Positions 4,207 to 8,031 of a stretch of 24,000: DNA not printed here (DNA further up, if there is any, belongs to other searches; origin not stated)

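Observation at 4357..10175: KAP P-loop NTPase plus 1174-aa SIR2-domain giant: candidate two-gene NAD-depletion defence module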

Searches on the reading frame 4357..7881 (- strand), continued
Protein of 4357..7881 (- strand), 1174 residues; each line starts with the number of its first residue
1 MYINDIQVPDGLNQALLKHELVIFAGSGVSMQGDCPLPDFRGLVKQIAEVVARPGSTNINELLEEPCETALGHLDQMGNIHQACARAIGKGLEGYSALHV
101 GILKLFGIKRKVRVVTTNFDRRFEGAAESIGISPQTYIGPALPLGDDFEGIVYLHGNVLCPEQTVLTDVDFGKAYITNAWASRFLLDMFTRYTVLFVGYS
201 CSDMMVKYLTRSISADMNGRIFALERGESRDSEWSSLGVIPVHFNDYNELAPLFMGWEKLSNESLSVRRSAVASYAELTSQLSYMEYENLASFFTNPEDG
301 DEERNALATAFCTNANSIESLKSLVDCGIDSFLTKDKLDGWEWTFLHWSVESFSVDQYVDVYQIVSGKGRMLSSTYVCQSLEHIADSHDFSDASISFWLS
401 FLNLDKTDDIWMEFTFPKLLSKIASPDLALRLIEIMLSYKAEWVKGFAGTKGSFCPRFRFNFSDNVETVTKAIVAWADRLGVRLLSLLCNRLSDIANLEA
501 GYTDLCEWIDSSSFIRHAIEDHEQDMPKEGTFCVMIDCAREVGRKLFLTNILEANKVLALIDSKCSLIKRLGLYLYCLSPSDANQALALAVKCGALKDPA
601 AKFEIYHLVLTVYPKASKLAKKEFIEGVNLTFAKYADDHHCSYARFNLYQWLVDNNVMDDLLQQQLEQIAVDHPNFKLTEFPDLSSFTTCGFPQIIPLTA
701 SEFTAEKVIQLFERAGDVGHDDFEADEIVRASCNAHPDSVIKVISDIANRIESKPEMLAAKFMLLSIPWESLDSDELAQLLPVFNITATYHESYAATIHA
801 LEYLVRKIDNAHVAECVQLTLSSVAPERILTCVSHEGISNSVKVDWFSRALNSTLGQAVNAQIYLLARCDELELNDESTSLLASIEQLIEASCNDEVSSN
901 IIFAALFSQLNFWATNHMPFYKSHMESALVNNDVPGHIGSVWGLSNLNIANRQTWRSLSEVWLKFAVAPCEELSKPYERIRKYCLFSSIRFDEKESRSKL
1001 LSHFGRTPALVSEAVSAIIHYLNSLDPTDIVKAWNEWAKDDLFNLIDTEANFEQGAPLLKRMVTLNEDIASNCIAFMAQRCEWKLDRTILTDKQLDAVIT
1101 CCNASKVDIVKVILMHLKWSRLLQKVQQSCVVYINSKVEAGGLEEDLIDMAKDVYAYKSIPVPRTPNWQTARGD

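Call 16: search_protein_families(library=pfam, proteins=[L020:4108-7887:+, L029:1753-5403:+, L030:781-3627:+, L053:4014-7886:+, L047:6624-7829:+, L032:6785-7855:+, L046:1-1857:+, L005:4145-5452:+, L007:4928-6025:+, L012:4208-5632:+], max_evalue=0.001)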
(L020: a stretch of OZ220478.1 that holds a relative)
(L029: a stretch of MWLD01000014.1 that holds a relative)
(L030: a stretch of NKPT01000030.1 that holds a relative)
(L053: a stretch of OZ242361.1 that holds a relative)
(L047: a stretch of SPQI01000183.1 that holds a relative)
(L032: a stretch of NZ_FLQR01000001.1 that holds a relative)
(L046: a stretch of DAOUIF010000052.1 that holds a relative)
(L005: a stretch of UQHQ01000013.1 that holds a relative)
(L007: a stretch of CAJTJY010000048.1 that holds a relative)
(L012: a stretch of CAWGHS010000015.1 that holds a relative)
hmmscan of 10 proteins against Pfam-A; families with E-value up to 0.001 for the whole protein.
L020:4108-7887:+ (1259 aa): 2 families
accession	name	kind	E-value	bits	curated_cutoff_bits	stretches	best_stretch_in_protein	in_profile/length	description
PF07669.17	Eco57I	-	5e-29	102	25.3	1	731-982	1-171/171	Eco57I restriction-modification methylase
PF02384.22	N6_Mtase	-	3.1e-06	27.2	20.4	0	548-589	3-40/311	N-6 DNA Methylase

L029:1753-5403:+ (1216 aa): 4 families
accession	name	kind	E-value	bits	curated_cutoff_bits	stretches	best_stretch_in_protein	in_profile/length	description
PF07669.17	Eco57I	-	9.2e-32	110.9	25.3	1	628-873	1-171/171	Eco57I restriction-modification methylase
PF12950.13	TaqI_C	-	2.5e-13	50.7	26.5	1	989-1149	1-118/118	TaqI-like C-terminal specificity domain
PF02384.22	N6_Mtase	-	3.8e-10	40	20.4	1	775-888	122-233/311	N-6 DNA Methylase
PF20473.4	MmeI_Mtase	-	0.00037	20.2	27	0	531-842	10-201/259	MmeI, DNA-methyltransferase domain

L030:781-3627:+ (948 aa): 1 family
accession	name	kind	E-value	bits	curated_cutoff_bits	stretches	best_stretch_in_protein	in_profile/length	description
PF04465.17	DUF499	-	1.1e-32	113.3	23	1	136-457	37-354/1024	Protein of unknown function (DUF499)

L053:4014-7886:+ (1290 aa): 3 families
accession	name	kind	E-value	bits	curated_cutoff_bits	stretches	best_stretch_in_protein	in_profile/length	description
PF07669.17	Eco57I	-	1.3e-22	81.2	25.3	2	547-761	2-91/171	Eco57I restriction-modification methylase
PF02384.22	N6_Mtase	-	4.2e-07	30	20.4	1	433-569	21-101/311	N-6 DNA Methylase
PF20473.4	MmeI_Mtase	-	0.00068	19.3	27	0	465-572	16-89/259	MmeI, DNA-methyltransferase domain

L047:6624-7829:+ (401 aa): 0 families

L032:6785-7855:+ (356 aa): 0 families

L046:1-1857:+ (618 aa): 1 family
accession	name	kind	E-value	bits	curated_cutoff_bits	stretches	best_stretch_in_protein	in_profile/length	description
PF18135.7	Type_ISP_C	-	2.6e-38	132.4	25.9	1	219-592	1-318/342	Type ISP C-terminal specificity domain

L005:4145-5452:+ (435 aa): 1 family
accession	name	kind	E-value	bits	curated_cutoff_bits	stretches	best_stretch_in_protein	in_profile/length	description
PF08867.16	FRG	-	3.4e-10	41.1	25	1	120-219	3-91/94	FRG domain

L007:4928-6025:+ (365 aa): 0 families

L012:4208-5632:+ (474 aa): 5 families
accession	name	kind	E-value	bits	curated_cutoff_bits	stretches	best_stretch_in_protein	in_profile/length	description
PF00270.35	DEAD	-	4.4e-50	170.1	26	1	41-206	1-165/167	DEAD/DEAH box helicase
PF00271.37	Helicase_C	-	1.1e-28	100.1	23.5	1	243-349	3-109/110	Helicase conserved C-terminal domain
PF03880.21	DbpA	-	2e-22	79.5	25.6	1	400-470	1-71/72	DbpA RNA binding domain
PF04851.21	ResIII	-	2.4e-09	37.8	22.5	1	56-202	25-163/164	Type III restriction enzyme, res subunit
PF21090.3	P-loop_SecA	-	0.00042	20.4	27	1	252-322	32-98/205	SecA P-loop domain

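Call 24: find_encoding_contigs(protein=P0017, flank=6000, max_places=3)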
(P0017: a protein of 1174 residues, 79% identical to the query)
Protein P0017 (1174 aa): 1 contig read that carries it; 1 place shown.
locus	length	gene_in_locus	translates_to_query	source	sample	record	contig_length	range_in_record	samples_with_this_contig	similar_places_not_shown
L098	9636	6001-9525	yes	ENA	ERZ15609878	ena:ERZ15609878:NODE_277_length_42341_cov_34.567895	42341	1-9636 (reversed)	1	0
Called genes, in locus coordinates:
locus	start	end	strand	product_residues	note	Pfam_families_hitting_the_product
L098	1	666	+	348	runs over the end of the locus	PF01073:3Beta_HSD, PF01370:Epimerase, PF02719:Polysacc_synt_2, PF04321:RmlD_sub_bind, PF07993:NAD_binding_4, PF16363:GDP_Man_Dehyd, PF13460:NAD_binding_10 (weak)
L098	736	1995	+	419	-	PF03721:UDPG_MGDP_dh_N, PF00984:UDPG_MGDP_dh, PF03720:UDPG_MGDP_dh_C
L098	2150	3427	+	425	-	PF08867:FRG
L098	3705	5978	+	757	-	PF20720:nSTAND3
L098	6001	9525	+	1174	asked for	PF13289:SIR2_2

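Call 25: find_encoding_contigs(protein=P0022, flank=6000, max_places=4)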
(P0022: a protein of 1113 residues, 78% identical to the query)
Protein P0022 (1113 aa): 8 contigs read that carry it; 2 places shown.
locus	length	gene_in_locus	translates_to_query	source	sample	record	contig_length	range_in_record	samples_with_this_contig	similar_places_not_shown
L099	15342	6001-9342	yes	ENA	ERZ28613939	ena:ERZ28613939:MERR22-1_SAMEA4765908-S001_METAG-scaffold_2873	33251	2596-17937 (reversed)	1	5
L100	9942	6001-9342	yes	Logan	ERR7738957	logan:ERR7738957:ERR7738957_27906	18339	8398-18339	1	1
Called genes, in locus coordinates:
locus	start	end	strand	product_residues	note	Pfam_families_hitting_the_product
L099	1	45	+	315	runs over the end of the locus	PF00535:Glycos_transf_2, PF10111:Glyco_tranf_2_2, PF13641:Glyco_tranf_2_3 (weak)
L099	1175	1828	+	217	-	PF14253:AbiH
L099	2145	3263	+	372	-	-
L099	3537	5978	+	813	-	PF04471:Mrr_cat (faint), PF24883:NPHP3_N (faint), PF20720:nSTAND3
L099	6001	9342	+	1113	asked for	PF13289:SIR2_2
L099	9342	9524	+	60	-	-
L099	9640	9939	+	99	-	PF01909:NTP_transf_2, PF18765:Polbeta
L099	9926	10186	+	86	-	-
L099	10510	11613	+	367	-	-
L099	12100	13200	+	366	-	PF00145:DNA_methylase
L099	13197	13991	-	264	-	PF18737:HEPN_MAE_28990, PF18735:HEPN_RiboL-PSP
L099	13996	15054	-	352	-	PF03235:GmrSD_N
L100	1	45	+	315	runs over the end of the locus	PF00535:Glycos_transf_2, PF10111:Glyco_tranf_2_2, PF13641:Glyco_tranf_2_3 (weak)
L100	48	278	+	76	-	PF00037:Fer4 (faint), PF14697:Fer4_21 (faint), PF12797:Fer4_2 (faint), PF13237:Fer4_10 (faint), PF12838:Fer4_7, PF13187:Fer4_9 (weak), PF12837:Fer4_6 (weak)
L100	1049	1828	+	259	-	PF14253:AbiH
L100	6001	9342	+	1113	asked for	PF13289:SIR2_2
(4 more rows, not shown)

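Call 29: search_protein_families(library=padloc, proteins=[P0026, P0028, P0044, P0050, P0071, P0113, P0115, P0120], max_evalue=0.00001)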
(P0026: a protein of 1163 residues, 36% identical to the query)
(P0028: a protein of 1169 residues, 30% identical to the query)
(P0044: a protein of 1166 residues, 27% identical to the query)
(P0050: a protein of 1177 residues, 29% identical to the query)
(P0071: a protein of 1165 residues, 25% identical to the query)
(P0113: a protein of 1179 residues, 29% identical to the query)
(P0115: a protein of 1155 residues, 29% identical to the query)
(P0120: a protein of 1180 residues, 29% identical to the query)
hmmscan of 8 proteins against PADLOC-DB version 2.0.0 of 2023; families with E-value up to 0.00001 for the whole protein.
P0026 (1163 aa): 4 families
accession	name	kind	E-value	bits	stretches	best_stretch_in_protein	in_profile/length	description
PDLC04167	Dsr1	-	5.1e-30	102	1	2-218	4-230/1248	-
PDLC02183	Dsr1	-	3.3e-28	96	1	2-243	4-271/1275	-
PDLC04166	Dsr1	-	1.1e-08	31.4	0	145-203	154-211/1227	-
PDLC03856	LmuA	-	5.1e-07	27.2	0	149-223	155-228/433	-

P0028 (1169 aa): 7 families
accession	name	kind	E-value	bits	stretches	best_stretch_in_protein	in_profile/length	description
PDLC04167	Dsr1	-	5.1e-41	138.4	1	5-253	7-280/1248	-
PDLC02183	Dsr1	-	1.4e-36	123.7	1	4-243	6-272/1275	-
PDLC00407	ThsA1|ThsA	-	4.8e-13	46.6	1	11-211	12-208/478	STALD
PDLC00409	ThsA1|ThsA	-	6.5e-12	43.3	1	12-210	14-208/242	STALD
PDLC04166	Dsr1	-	2.4e-10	36.8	1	112-200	124-209/1227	-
PDLC04968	PDC-S25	-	1.7e-08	31.9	1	112-214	143-244/517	-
PDLC03856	LmuA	-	2.3e-08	31.6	1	113-218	119-224/433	-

P0044 (1166 aa): 8 families
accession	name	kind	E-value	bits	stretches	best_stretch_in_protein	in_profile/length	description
PDLC04167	Dsr1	-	1.4e-41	140.3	1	6-242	8-266/1248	-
PDLC02183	Dsr1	-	2.5e-32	109.6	1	4-225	6-247/1275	-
PDLC04166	Dsr1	-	4.8e-14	49.1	1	7-308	11-330/1227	-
PDLC00407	ThsA1|ThsA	-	5.9e-11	39.7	1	13-229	14-227/478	STALD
PDLC03856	LmuA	-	2.3e-10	38.2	1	12-235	8-239/433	-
PDLC04968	PDC-S25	-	3.1e-10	37.7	1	81-218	109-246/517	-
PDLC00409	ThsA1|ThsA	-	3.5e-08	31.1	1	12-217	14-217/242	STALD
PDLC04967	PDC-S25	-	5.8e-06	23.6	1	113-216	149-254/528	-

P0050 (1177 aa): 6 families
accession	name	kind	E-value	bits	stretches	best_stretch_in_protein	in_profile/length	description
PDLC04167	Dsr1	-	1.2e-33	113.9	1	14-254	9-270/1248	-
PDLC02183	Dsr1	-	1.2e-26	90.8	1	14-218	9-227/1275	-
PDLC04166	Dsr1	-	1.4e-18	64.1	1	14-211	11-210/1227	-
PDLC00407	ThsA1|ThsA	-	1.6e-08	31.6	1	17-217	11-204/478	STALD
PDLC00409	ThsA1|ThsA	-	2.4e-07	28.4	1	17-219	12-207/242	STALD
PDLC04968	PDC-S25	-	3.6e-07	27.6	1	118-221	143-241/517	-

P0071 (1165 aa): 8 families
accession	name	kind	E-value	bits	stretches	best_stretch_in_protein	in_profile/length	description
PDLC04167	Dsr1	-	3e-40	135.9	2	5-352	7-374/1248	-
PDLC02183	Dsr1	-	1.1e-34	117.5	1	4-308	6-334/1275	-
PDLC04166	Dsr1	-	1.2e-19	67.6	2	121-222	123-222/1227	-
PDLC03856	LmuA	-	2e-13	48.3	1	18-237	14-233/433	-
PDLC04968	PDC-S25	-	1e-10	39.3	1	71-226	90-246/517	-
PDLC00409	ThsA1|ThsA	-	5.1e-07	27.3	0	121-222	106-210/242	STALD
PDLC00407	ThsA1|ThsA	-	1.1e-06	25.6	0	123-224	107-211/478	STALD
PDLC05060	PDC-S65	-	7.7e-06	23.1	0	104-208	32-137/503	-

P0113 (1179 aa): 7 families
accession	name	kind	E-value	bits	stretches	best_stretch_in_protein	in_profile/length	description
PDLC04167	Dsr1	-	1.8e-57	192.9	2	4-330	6-366/1248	-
PDLC02183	Dsr1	-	1.5e-56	189.9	2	4-259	6-294/1275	-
PDLC04166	Dsr1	-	3.8e-28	95.8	1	108-970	123-1011/1227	-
PDLC00407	ThsA1|ThsA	-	4.1e-11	40.2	1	6-206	7-204/478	STALD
PDLC04968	PDC-S25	-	1.9e-09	35.1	1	109-201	143-232/517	-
PDLC00409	ThsA1|ThsA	-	1.2e-08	32.7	1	7-206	9-205/242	STALD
PDLC03856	LmuA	-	7.2e-08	30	1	109-209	118-216/433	-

P0115 (1155 aa): 7 families
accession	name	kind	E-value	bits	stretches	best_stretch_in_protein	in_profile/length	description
PDLC04167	Dsr1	-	1.1e-85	286.4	2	492-1152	560-1217/1248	-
PDLC02183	Dsr1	-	2.1e-63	212.6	2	4-300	6-334/1275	-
PDLC04166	Dsr1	-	2.9e-33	112.7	2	522-1150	553-1189/1227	-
PDLC00407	ThsA1|ThsA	-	5.5e-10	36.5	1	7-207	8-206/478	STALD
PDLC04968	PDC-S25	-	4.8e-08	30.4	1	47-201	80-232/517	-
PDLC00409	ThsA1|ThsA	-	2.3e-07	28.4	1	10-206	12-205/242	STALD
PDLC03856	LmuA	-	1.6e-06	25.6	0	71-205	80-212/433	-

P0120 (1180 aa): 3 families
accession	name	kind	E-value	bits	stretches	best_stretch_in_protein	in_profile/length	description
PDLC04167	Dsr1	-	2.9e-68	228.7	2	7-339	7-363/1248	-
PDLC02183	Dsr1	-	6.7e-49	164.5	2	7-266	7-295/1275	-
PDLC04166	Dsr1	-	1.7e-13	47.3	1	111-204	124-211/1227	-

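Call 33: search_protein_families(library=pfam, proteins=[P0115, P0113, P0118, P0110, P0028, P0044, P0071], max_evalue=0.01)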
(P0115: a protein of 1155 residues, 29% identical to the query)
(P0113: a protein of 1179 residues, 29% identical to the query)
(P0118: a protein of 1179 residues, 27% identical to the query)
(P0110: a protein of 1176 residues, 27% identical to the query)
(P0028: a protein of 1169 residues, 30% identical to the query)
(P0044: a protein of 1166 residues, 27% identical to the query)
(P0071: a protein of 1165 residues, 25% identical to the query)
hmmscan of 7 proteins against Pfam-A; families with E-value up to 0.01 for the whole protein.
P0115 (1155 aa): 2 families
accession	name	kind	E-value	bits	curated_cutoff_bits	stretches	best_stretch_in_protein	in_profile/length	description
PF13289.12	SIR2_2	-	2.1e-18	67.2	24.5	1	108-238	2-140/141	SIR2-like domain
PF13212.11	DUF4020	-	8.7e-09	35.8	22.7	1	1010-1100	12-106/182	Domain of unknown function (DUF4020)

P0113 (1179 aa): 2 families
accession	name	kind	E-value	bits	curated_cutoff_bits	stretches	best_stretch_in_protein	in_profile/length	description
PF13289.12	SIR2_2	-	9.8e-23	81.2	24.5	1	108-235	2-139/141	SIR2-like domain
PF13212.11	DUF4020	-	7.8e-07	29.4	22.7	1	1016-1104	15-106/182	Domain of unknown function (DUF4020)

P0118 (1179 aa): 2 families
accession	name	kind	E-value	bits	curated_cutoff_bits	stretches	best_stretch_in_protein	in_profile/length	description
PF13289.12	SIR2_2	-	8.8e-23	81.4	24.5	1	108-241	2-141/141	SIR2-like domain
PF13212.11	DUF4020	-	6.4e-09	36.2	22.7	1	1014-1097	14-101/182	Domain of unknown function (DUF4020)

P0110 (1176 aa): 2 families
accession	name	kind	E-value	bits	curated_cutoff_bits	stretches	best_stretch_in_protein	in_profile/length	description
PF13289.12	SIR2_2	-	7.1e-20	72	24.5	1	108-238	2-141/141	SIR2-like domain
PF13212.11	DUF4020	-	2.4e-07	31.1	22.7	1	1015-1130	16-142/182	Domain of unknown function (DUF4020)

P0028 (1169 aa): 1 family
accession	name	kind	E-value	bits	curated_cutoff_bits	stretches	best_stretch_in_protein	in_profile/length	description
PF13289.12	SIR2_2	-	1e-20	74.7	24.5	1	112-240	3-141/141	SIR2-like domain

P0044 (1166 aa): 1 family
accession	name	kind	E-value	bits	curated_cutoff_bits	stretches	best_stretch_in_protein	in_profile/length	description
PF13289.12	SIR2_2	-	1.7e-19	70.8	24.5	1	113-229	3-124/141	SIR2-like domain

P0071 (1165 aa): 1 family
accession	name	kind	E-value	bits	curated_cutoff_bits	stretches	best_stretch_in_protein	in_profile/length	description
PF13289.12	SIR2_2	-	3.8e-21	76.1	24.5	1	122-237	3-124/141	SIR2-like domain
